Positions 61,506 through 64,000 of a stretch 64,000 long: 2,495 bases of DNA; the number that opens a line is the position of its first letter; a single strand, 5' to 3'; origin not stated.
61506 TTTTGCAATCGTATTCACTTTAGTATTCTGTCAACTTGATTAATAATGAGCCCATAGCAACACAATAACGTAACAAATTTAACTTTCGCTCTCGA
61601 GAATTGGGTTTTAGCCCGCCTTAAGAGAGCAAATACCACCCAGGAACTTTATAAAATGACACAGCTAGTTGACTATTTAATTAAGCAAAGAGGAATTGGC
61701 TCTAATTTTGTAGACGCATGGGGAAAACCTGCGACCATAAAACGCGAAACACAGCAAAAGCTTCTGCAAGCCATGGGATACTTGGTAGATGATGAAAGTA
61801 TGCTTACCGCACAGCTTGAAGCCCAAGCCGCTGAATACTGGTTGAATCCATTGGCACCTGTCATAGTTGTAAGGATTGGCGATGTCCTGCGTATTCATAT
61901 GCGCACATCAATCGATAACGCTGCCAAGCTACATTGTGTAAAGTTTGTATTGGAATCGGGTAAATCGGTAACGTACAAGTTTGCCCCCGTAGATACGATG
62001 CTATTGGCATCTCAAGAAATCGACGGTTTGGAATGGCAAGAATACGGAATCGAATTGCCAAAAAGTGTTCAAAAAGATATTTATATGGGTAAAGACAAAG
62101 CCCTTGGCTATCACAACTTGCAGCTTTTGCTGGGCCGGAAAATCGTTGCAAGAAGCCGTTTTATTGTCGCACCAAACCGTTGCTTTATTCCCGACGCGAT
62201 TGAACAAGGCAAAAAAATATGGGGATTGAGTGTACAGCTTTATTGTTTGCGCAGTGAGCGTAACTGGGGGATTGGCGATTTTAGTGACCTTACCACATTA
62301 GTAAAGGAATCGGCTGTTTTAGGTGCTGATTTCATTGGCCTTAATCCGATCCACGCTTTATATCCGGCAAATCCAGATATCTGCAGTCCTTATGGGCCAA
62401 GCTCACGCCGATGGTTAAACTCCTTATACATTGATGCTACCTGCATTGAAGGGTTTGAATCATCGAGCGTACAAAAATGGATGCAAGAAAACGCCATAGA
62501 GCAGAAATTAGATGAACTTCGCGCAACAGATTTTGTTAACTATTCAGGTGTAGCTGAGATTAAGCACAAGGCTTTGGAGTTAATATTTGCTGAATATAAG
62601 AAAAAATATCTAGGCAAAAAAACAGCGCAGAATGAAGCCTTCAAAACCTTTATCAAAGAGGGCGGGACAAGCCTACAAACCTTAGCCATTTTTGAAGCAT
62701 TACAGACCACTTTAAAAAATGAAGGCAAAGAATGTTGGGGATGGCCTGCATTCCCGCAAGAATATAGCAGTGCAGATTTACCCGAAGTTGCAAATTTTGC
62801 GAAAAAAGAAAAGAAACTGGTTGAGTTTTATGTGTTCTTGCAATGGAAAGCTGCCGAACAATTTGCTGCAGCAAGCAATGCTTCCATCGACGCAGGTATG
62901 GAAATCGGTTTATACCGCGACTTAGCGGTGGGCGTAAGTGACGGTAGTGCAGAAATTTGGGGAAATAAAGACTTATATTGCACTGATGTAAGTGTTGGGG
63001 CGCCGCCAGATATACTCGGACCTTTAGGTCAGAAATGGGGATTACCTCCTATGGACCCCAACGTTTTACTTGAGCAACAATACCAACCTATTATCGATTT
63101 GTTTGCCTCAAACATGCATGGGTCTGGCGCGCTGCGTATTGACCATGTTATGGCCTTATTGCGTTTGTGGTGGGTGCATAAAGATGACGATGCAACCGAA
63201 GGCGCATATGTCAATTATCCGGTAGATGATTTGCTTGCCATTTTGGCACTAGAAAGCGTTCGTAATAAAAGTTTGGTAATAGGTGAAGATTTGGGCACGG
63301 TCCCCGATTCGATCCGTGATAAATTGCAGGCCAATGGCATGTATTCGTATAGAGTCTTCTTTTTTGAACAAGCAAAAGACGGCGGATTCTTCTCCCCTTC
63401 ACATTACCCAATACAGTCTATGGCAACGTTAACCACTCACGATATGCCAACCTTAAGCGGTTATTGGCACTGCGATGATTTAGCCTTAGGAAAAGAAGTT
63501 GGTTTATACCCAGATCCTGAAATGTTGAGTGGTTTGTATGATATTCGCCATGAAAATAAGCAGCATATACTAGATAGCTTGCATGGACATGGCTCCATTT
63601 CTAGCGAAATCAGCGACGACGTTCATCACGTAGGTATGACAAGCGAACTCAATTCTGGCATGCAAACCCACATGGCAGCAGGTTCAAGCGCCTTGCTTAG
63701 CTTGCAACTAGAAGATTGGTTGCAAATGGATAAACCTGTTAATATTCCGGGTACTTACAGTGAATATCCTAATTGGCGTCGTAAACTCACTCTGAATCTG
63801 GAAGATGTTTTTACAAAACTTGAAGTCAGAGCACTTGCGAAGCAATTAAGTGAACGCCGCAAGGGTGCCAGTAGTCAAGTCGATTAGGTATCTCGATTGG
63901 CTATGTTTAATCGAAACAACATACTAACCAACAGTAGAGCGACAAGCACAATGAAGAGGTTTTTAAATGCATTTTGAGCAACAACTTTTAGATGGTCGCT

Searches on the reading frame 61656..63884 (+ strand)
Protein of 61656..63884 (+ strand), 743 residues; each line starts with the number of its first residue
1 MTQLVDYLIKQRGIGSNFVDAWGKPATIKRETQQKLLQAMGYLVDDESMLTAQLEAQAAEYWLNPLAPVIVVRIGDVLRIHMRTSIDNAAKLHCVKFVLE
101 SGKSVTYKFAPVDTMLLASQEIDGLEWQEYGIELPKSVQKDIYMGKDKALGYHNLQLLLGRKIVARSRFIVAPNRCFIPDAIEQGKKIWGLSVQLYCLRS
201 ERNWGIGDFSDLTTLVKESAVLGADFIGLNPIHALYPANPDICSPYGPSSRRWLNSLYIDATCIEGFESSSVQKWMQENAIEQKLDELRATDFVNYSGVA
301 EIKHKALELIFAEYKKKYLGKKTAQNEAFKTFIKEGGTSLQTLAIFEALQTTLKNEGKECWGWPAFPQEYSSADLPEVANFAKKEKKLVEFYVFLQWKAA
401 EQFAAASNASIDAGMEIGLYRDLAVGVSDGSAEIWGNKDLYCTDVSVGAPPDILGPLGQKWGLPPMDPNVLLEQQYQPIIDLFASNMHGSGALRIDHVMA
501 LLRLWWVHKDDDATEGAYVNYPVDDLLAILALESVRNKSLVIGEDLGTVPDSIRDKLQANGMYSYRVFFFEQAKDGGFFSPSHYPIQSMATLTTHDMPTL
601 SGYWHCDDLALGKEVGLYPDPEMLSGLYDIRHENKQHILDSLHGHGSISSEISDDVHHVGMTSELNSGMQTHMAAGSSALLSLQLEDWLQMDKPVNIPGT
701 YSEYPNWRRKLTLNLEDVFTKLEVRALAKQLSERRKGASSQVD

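Call 52: search_protein_families(library=pfam, proteins=[window:61656-63884:+])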
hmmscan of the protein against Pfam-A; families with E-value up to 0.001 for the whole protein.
window:61656-63884:+ (743 aa): 2 families
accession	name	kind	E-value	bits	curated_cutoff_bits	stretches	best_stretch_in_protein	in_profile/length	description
PF02446.23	Glyco_hydro_77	-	1.1e-116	390.9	25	1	193-712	1-460/465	4-alpha-glucanotransferase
PF21226.3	MalQ_N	-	1.8e-06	28.7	24.1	1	66-173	1-91/91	MalQ N-terminal beta sandwich domain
